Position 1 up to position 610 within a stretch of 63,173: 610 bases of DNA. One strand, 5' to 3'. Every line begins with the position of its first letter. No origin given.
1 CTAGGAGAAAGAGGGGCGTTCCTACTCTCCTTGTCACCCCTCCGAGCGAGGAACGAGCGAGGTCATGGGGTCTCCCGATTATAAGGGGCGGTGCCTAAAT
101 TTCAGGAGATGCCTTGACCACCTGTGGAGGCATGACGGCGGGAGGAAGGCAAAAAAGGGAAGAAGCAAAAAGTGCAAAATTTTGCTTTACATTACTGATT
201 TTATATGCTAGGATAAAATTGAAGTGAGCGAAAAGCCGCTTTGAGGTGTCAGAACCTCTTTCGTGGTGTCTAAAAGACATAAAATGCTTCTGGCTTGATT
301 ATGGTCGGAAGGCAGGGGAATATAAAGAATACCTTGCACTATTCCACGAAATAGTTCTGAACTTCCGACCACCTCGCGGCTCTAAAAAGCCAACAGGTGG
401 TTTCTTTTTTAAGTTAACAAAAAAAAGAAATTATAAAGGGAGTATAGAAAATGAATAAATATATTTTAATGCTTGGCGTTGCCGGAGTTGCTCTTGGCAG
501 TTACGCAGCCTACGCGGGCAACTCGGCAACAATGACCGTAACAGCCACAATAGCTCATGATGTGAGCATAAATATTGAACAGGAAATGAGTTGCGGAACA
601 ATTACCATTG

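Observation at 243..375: The closing helix P1 is hypervariable: every leader copy has its own perfectly compensated 'barcode'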

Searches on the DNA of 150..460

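Call 9: search_rna_families(source=window, start=150, end=460, threshold=evalue, max_evalue=10, show_alignments=2)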
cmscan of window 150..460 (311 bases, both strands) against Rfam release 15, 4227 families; matches with E-value up to 10: 7.
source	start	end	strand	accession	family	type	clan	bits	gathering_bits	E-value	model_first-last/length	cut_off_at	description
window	303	378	+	RF02221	sRNA-Xcc1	Gene; sRNA;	-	32.9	53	0.00037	1-87/87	no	sRNA-Xcc1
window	152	219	-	RF02425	SpF01_sRNA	Gene; sRNA;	-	17.1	55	9.5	1-80/80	no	Streptococcus sRNA SpF01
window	332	460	-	RF01578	RUF1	Gene; sRNA;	-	14.9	70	1.5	53-264/264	5'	Plasmodium RNA of unkown function RUF1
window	233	295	-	RF00271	SNORD60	Gene; snRNA; snoRNA; CD-box;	CL00066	14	42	8.6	1-83/83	no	Small nucleolar RNA SNORD60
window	225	389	-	RF01983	Pinc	Gene; lncRNA;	-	12.3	60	9.5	1-154/154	no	Pregnancy induced noncoding RNA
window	316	348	-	RF01952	SOX2OT_exon2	Gene; lncRNA;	-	10.1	45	6.8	36-69/69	no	SOX2 overlapping transcript exon 2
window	154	252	+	RF02250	Six3os1_5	Gene; lncRNA;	-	9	50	1.5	180-272/272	no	Six3os1 conserved region 5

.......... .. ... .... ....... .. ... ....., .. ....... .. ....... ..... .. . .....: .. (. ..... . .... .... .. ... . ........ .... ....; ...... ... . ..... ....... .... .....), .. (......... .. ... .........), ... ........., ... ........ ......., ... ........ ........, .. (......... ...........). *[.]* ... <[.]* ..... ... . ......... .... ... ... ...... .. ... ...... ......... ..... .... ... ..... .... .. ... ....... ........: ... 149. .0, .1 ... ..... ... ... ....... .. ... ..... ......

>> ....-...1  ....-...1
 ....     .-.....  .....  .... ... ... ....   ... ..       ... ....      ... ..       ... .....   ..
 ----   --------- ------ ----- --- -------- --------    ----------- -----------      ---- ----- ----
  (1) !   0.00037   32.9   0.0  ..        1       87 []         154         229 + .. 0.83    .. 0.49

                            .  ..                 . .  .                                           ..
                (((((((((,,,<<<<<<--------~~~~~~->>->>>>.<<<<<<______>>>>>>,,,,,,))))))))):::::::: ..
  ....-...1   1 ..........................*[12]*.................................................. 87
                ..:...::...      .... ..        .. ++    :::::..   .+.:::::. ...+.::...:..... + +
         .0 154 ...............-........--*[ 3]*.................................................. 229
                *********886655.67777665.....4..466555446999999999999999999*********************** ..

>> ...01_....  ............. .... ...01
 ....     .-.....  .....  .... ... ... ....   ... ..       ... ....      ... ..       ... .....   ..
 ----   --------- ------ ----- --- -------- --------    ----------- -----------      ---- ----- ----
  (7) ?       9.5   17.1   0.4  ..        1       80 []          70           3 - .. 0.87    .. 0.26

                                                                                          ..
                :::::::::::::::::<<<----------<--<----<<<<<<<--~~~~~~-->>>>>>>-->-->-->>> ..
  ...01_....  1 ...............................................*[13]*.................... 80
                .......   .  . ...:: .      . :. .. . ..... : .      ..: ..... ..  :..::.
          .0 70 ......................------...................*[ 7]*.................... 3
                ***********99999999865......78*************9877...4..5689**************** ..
